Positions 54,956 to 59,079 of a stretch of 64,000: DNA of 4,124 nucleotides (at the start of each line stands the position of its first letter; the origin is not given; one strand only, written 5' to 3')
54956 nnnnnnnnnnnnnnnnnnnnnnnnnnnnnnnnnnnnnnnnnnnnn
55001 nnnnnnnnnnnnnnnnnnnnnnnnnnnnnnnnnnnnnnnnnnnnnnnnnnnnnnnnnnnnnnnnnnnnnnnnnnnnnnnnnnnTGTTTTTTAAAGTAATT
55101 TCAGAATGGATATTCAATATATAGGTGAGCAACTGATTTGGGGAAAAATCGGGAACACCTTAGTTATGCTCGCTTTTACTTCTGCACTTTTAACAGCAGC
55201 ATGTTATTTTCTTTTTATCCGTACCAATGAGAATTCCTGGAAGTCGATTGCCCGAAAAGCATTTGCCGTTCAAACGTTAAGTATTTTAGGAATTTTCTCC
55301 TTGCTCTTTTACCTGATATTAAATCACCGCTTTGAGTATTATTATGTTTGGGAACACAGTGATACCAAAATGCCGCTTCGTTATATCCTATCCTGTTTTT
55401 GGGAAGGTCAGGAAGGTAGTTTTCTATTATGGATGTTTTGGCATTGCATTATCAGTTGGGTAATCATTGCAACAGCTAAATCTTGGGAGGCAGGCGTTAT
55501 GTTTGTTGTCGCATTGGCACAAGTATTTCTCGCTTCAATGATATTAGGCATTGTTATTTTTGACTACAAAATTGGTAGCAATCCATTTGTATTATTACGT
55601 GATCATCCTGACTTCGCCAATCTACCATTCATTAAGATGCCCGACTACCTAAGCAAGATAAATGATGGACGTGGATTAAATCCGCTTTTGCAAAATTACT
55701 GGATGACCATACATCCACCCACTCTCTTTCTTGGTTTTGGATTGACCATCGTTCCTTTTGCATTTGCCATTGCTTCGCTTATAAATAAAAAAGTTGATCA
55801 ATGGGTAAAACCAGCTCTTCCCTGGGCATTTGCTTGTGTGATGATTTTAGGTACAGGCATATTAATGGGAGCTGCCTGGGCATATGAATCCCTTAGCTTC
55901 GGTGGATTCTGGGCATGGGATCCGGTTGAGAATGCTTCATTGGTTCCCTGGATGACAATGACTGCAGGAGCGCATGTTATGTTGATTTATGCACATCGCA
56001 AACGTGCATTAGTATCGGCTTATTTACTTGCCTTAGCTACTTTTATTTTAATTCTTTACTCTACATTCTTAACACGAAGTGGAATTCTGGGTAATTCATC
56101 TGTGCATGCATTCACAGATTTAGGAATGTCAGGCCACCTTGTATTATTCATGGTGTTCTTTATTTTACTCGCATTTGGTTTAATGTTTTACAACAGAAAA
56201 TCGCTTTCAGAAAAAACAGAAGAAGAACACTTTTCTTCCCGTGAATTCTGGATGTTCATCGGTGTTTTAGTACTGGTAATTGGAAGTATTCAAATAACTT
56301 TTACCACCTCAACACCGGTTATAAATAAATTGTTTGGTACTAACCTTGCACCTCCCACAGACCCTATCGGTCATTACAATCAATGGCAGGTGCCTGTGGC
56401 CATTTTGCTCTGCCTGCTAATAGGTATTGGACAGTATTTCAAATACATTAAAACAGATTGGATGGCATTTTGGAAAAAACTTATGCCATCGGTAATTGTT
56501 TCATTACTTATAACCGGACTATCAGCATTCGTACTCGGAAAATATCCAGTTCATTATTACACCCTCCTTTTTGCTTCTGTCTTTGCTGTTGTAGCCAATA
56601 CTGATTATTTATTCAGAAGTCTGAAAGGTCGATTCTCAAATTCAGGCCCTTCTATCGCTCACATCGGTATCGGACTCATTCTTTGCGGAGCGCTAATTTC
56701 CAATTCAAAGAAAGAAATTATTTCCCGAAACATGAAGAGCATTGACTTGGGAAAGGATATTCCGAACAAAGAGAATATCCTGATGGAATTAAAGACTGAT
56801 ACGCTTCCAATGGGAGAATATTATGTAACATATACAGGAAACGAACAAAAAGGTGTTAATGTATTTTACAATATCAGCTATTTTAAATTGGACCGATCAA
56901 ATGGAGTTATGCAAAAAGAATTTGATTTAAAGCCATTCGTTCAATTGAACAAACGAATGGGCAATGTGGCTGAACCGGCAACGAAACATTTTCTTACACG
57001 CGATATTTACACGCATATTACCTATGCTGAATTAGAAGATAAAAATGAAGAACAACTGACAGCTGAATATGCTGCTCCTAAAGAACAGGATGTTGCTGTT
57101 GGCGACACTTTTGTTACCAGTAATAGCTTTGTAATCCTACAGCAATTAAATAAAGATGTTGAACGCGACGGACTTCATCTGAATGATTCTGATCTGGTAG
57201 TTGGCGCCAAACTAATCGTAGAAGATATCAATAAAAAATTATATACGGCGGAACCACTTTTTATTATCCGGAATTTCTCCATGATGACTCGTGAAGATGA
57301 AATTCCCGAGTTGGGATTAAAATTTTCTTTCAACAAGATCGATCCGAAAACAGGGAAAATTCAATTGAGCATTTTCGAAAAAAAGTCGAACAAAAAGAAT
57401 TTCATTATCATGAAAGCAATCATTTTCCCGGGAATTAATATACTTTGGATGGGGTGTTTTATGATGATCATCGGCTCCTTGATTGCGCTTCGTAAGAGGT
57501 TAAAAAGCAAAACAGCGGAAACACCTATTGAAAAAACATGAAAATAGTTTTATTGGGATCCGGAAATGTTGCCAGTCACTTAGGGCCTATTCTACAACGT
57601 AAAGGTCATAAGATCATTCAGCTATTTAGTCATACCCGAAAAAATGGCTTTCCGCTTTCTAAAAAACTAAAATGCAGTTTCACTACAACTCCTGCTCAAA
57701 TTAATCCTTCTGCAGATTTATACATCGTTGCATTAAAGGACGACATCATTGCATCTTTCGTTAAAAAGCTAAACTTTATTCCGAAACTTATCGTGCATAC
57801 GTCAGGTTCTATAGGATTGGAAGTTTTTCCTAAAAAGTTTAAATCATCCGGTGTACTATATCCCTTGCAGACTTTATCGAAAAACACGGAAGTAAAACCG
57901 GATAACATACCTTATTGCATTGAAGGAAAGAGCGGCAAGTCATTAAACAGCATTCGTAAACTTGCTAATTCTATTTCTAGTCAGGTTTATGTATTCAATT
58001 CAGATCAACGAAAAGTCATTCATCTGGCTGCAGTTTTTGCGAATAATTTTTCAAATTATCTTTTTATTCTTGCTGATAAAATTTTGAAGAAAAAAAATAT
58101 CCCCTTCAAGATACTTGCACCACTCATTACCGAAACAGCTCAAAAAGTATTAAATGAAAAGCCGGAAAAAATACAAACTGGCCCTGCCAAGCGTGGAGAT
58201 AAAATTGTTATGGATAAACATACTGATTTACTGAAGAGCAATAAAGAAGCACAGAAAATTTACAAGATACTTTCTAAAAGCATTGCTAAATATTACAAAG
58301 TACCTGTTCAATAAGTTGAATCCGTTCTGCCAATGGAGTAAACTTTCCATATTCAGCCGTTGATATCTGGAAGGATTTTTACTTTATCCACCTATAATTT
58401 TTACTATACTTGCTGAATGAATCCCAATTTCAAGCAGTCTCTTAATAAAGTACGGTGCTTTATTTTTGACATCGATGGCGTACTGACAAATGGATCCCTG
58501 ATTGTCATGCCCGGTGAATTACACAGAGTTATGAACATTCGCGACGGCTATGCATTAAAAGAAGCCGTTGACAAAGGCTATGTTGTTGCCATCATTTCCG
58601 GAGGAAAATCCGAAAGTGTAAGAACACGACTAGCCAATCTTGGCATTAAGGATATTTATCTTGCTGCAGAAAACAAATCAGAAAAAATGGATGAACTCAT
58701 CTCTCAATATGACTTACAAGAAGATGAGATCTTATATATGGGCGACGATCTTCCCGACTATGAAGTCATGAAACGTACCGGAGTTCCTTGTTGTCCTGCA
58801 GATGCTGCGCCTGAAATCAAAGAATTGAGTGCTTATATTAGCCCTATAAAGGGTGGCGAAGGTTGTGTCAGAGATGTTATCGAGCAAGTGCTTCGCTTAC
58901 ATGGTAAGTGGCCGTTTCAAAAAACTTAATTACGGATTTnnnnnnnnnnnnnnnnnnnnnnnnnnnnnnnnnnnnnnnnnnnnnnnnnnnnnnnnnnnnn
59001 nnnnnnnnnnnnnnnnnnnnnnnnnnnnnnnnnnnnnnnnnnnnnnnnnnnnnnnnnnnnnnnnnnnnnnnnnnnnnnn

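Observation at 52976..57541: System-I-type cytochrome c maturation cluster (ccmBCDEF) lacking ccmA/G/H in cis, with a CxxxY CcmE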

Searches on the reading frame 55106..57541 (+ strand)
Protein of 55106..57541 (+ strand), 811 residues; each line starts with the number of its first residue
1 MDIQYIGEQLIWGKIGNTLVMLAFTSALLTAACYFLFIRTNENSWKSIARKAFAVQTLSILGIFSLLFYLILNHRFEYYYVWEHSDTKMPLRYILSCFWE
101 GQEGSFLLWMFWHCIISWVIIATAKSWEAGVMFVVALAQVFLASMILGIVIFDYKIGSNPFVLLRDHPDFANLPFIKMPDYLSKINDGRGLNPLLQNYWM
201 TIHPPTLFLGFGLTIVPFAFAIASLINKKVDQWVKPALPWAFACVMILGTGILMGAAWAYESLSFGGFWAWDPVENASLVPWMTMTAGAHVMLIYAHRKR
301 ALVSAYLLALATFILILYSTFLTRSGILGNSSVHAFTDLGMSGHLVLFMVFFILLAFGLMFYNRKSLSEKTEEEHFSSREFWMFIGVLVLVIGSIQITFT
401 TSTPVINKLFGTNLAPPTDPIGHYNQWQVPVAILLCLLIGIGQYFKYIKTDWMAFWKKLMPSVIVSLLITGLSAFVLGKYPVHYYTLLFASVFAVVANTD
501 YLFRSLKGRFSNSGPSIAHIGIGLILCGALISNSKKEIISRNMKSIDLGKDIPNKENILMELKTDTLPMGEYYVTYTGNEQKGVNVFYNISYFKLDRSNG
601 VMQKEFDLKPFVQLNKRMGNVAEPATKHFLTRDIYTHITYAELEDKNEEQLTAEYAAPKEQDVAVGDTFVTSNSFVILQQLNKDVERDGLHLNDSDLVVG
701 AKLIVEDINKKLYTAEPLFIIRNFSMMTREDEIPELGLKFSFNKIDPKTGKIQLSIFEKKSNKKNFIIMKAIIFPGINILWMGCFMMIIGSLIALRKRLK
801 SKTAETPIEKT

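Call 3: search_protein_families(library=pfam, proteins=[window:55106-57541:+], max_evalue=0.01)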
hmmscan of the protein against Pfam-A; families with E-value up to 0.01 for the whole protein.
window:55106-57541:+ (811 aa): 3 families
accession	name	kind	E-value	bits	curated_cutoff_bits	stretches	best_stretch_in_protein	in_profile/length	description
PF01578.25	Cytochrom_C_asm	-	2e-25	90.1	29.9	1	103-325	5-206/212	Cytochrome C assembly protein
PF16327.10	CcmF_C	-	4.6e-10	39.7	28.7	1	348-538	3-202/323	Cytochrome c-type biogenesis protein CcmF C-terminal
PF05140.19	ResB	-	0.0027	17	24.6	0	500-533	140-172/486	ResB-like family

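Call 4: search_protein_families(library=ncbifam, proteins=[window:55106-57541:+], max_evalue=0.01)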
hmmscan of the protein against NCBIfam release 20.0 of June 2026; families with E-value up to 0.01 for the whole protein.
window:55106-57541:+ (811 aa): 4 families
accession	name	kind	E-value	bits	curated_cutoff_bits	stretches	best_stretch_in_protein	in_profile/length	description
TIGR00353.1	nrfE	subfamily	4.4e-66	224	569.05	1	64-547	2-463/578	heme lyase CcmF/NrfE family subunit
TIGR03145.1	cyt_nit_nrfE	subfamily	3.9e-61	207.6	927.3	1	14-544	4-518/631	heme lyase NrfEFG subunit NrfE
NF007691.0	PRK10369.1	subfamily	9e-48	163.4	394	1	10-544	2-453/573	heme lyase NrfEFG subunit NrfE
TIGR03144.1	cytochr_II_ccsB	equivalog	5e-10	39.5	187.6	1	230-315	156-236/252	c-type cytochrome biogenesis protein CcsB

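Call 10: search_solved_structures(query=window:55106-57541:+, max_evalue=0.01, show_alignments=1)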
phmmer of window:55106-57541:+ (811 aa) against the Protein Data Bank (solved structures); distinct sequences matched with E-value up to 0.01: 1.
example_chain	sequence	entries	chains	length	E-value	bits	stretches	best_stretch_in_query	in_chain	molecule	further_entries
6zmq_A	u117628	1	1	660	1.2e-37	132.9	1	14-450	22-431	Cytochrome C-type biogenesis protein ccmF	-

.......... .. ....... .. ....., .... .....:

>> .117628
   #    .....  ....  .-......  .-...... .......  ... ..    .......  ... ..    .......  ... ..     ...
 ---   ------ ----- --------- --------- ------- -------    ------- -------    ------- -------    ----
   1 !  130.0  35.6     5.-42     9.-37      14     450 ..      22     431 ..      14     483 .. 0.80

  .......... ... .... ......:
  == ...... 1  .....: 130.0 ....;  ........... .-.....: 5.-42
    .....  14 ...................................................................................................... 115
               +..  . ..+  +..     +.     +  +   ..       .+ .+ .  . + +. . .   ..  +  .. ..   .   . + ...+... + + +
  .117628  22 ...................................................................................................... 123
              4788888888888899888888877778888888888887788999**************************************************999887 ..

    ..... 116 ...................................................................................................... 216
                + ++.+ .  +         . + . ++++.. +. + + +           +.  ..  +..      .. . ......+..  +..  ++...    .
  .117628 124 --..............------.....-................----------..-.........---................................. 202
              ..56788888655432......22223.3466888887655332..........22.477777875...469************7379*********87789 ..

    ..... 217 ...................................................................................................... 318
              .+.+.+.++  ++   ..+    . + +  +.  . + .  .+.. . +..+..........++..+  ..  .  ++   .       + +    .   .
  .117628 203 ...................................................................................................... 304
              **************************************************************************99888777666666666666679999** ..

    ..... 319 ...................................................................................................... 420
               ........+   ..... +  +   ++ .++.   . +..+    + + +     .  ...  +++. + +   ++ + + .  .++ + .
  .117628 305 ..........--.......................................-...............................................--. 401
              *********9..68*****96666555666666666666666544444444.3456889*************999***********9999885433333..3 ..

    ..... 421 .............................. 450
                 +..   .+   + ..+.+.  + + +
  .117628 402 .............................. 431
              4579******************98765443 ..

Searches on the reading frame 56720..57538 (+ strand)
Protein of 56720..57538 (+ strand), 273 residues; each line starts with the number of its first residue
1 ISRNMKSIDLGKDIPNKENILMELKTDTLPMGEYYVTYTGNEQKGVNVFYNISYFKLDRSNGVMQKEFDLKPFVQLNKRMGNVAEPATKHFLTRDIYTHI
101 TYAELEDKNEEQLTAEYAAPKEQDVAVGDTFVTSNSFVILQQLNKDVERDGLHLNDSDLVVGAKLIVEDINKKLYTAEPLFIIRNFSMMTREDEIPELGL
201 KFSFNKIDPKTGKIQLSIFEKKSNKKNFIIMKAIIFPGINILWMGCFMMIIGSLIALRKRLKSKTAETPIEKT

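Call 32: find_homologous_proteins(query=window:56720-57538:+, max_evalue=0.001)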
Query window:56720-57538:+ (273 aa): 78 proteins with E <= 0.001 among 475 candidates.
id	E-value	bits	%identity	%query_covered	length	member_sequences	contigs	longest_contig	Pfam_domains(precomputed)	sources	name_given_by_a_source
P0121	1.5e-122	426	71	98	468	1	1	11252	PF16327.11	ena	-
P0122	1.6e-119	416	70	96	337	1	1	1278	PF16327.11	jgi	jgi:cytochrome c-type biogenesis protein CcmF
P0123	2.5e-110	386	64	97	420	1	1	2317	PF16327.11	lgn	-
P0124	1.8e-106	373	62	94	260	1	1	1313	-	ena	-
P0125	3.0e-105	369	64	96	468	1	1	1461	PF16327.11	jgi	jgi:cytochrome c-type biogenesis protein CcmF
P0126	3.3e-104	366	61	96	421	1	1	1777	PF16327.11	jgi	jgi:cytochrome c-type biogenesis protein CcmF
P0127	3.5e-104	366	64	91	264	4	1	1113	-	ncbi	-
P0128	7.8e-103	361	60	97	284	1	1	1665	-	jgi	jgi:cytochrome c-type biogenesis protein CcmF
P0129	1.4e-101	357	62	93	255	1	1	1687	-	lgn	-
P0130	1.5e-100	354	59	96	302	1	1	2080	PF16327.11,PF05140.20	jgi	jgi:cytochrome c-type biogenesis protein CcmF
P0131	7.3e-93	329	56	96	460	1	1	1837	PF16327.11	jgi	jgi:cytochrome c-type biogenesis protein CcmF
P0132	2.0e-92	327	61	86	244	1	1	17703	-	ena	-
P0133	1.1e-88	315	51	99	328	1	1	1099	-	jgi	jgi:cytochrome c-type biogenesis protein CcmF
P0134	4.3e-88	313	54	96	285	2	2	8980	-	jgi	jgi:cytochrome c-type biogenesis protein CcmF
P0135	6.1e-88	312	55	96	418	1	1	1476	PF16327.11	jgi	-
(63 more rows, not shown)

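Call 43: predict_structure(alignment_id=A2)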
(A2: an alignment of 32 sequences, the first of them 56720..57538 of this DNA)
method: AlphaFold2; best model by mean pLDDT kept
length: 273 residues; sequences in the alignment: 32
mean_pLDDT: 85.4   pTM: 0.58
mean pLDDT of the five models: 85.4, 84.5, 84.3, 83.7, 82.3
residues with pLDDT >= 90: 137; 70-90: 94; 50-70: 41; < 50: 1
segments of 3 or more residues with pLDDT < 50: none
pLDDT, mean of each block of 10 residues (from residue 1): 60 66 81 90 91 94 94 87 89 89 64 71 93 89 93 90 94 93 93 94 94 94 76 83 87 96 72 55
secondary structure, 60 per line:
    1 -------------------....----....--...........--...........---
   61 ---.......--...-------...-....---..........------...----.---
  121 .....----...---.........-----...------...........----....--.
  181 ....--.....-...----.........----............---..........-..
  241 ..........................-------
elements in order: E20-23 E28-31 E34-44 E47-57 E64-70 E73-75 E83-85 E87-90 E94-103 E121-125 E130-132 E136-144 E159-169 E174-177 E180-184 E187-191 E193-195 E200-208 E213-221 E228-237 H239-266

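Call 46: fold_search(model_id=the predicted structure, library=pdb)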
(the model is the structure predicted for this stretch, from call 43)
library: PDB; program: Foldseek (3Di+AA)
matches with E <= 10: 1012; with E <= 0.001: 0
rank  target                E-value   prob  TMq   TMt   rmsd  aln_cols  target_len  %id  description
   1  8tvi_A                4.0e-02  0.18  0.14  0.09  20.4       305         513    8  Langya Virus G glycoprotein (LayV G) with stabilizing mutations (released 2024-05-01)
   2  7c5x_B                5.1e-02  0.35  0.14  0.08  22.1       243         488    9  Crystal structure of the iota-carbonic anhydrase from eukaryotic microalga complexed with bicarbonate (released 2021-04-28)
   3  4xrw                  5.9e-02  0.25  0.17  0.16  20.0       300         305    7  Crystal structure of the di-domain ARO/CYC BexL from the BE-7585A biosynthetic pathway (released 2015-12-02)
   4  5nop_B                6.9e-02  0.18  0.15  0.11  20.7       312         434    7  Structure of Mojiang virus attachment glycoprotein (released 2017-07-19)
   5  7c5y_B                7.2e-02  0.30  0.14  0.09  22.2       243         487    9  Crystal structure of the iota-carbonic anhydrase from eukaryotic microalga complexed with iodide (released 2021-04-28)
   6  6vfy_F                7.6e-02  0.16  0.15  0.14  19.6       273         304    8  Crystal structure of mouse acyl-CoA thioesterase 7 with CoA (released 2020-01-29)
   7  7c5x_A                1.1e-01  0.23  0.13  0.08  23.7       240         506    9  Crystal structure of the iota-carbonic anhydrase from eukaryotic microalga complexed with bicarbonate (released 2021-04-28)
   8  5nop_A                1.3e-01  0.12  0.15  0.11  19.4       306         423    6  Structure of Mojiang virus attachment glycoprotein (released 2017-07-19)
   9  6vfy_D                1.4e-01  0.13  0.15  0.14  19.0       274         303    9  Crystal structure of mouse acyl-CoA thioesterase 7 with CoA (released 2020-01-29)
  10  3b7k_A                1.4e-01  0.10  0.13  0.13  18.9       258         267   10  Human Acyl-coenzyme A thioesterase 12 (released 2007-11-13)
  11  3msw                  1.5e-01  0.18  0.12  0.20  18.7       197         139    6  Crystal structure of a Protein with unknown function (BF3112) from Bacteroides fragilis NCTC 9343 at 1.90 A resolution (released 2010-06-09)
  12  4moc                  1.7e-01  0.09  0.13  0.13  19.0       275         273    8  Human Acyl-coenzyme A Thioesterase 12 (released 2014-07-16)
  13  4gu3_A                2.0e-01  0.08  0.10  0.13  28.4       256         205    7  Crystal structure of the T1L reovirus attachment protein sigma1 in complex with the GM2 glycan (released 2012-12-05)
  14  1rbp                  2.0e-01  0.15  0.12  0.16  17.8       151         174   10  CRYSTALLOGRAPHIC REFINEMENT OF HUMAN SERUM RETINOL BINDING PROTEIN AT 2 ANGSTROMS RESOLUTION (released 1991-07-15)
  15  8jzb_B                2.0e-01  0.12  0.15  0.09  20.3       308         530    6  Langya Henipavirus attachment protein (released 2024-04-17)
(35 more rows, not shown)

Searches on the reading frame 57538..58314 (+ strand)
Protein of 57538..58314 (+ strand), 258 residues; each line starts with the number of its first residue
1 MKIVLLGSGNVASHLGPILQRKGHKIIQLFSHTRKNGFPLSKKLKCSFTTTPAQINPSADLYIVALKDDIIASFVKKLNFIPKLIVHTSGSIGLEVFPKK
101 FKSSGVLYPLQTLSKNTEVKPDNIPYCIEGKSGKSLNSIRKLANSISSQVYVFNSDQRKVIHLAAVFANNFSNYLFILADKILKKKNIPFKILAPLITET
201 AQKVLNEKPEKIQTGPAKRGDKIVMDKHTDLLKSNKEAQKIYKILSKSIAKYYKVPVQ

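Call 3: search_protein_families(library=pfam, proteins=[window:57538-58314:+], max_evalue=0.01)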
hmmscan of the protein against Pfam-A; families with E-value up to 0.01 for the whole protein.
window:57538-58314:+ (258 aa): 3 families
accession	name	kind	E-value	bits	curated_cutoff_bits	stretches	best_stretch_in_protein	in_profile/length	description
PF10728.14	DUF2520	-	3.9e-36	124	25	1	124-249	1-125/125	Domain of unknown function (DUF2520)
PF03807.23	F420_oxidored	-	2e-05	25.5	21.6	1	2-86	1-89/94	NADP oxidoreductase coenzyme F420-dependent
PF10727.15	Rossmann-like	-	0.00041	20.6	23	1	3-97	17-116/131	Rossmann-like domain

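Call 4: search_protein_families(library=ncbifam, proteins=[window:57538-58314:+], max_evalue=0.01)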
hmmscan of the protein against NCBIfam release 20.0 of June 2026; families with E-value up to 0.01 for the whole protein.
window:57538-58314:+ (258 aa): 0 families

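Call 49: search_protein_families(library=ncbifam, proteins=[window:57538-58314:+], max_evalue=0.001)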
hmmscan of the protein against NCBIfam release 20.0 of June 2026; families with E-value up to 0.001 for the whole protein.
window:57538-58314:+ (258 aa): 0 families

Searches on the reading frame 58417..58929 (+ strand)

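Call 49: search_protein_families(library=ncbifam, proteins=[window:58417-58929:+], max_evalue=0.001)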
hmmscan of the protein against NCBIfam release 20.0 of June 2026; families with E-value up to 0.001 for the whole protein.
window:58417-58929:+ (170 aa): 14 families
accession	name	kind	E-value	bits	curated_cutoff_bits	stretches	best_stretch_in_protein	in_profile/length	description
TIGR01670.1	KdsC-phosphatas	subfamily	2.9e-37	128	106.95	1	13-161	2-151/154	3-deoxy-D-manno-octulosonate 8-phosphate phosphatase, YrbI family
NF007019.0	PRK09484.1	equivalog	2.5e-36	125.1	208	1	6-164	19-178/187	3-deoxy-manno-octulosonate-8-phosphatase KdsC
TIGR02726.1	phenyl_P_delta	equivalog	1.4e-27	97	281.95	1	11-165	6-161/169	phenylphosphate carboxylase subunit delta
NF058599.1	KDN-9-PPhBT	equivalog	1.4e-24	87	180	1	15-160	5-151/152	3-deoxy-D-glycero-D-galacto-nonulopyranosonate 9-phosphatase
NF002245.0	PRK01158.1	equivalog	9.3e-13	48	198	1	84-160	155-230/233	phosphoglycolate phosphatase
TIGR01487.1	Pglycolate_arch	equivalog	1e-11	45.1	122.75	1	84-151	145-212/215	phosphoglycolate phosphatase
TIGR01662.1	HAD-SF-IIIA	subfamily_domain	1.1e-11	45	44.6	1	13-124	1-134/141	HAD-IIIA family hydrolase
TIGR00099.1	Cof-subfamily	subfamily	2.6e-08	33.8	137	1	86-144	188-246/256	Cof-type HAD-IIB family hydrolase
TIGR01482.1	SPP-subfamily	subfamily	1e-05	25.3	107.15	1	79-157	142-223/225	sucrose-phosphate phosphatase subfamily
TIGR01809.1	Shik-DH-AROM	equivalog_domain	0.0001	21.6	196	1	57-139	129-211/282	shikimate dehydrogenase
TIGR01488.1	HAD-SF-IB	subfamily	0.00023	21.2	45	0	47-81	82-116/177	HAD-IB family phosphatase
TIGR01484.1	HAD-SF-IIB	subfamily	0.00027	21.1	41.8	0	86-123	180-217/221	HAD-IIB family hydrolase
NF045966.1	YcsE_rel_Pase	equivalog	0.00071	19.1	220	0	85-143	190-248/265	YcsE-related riboflavin metabolism phosphatase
NF007806.0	PRK10513.1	equivalog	0.00081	18.8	273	0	85-152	195-262/270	sugar-phosphatase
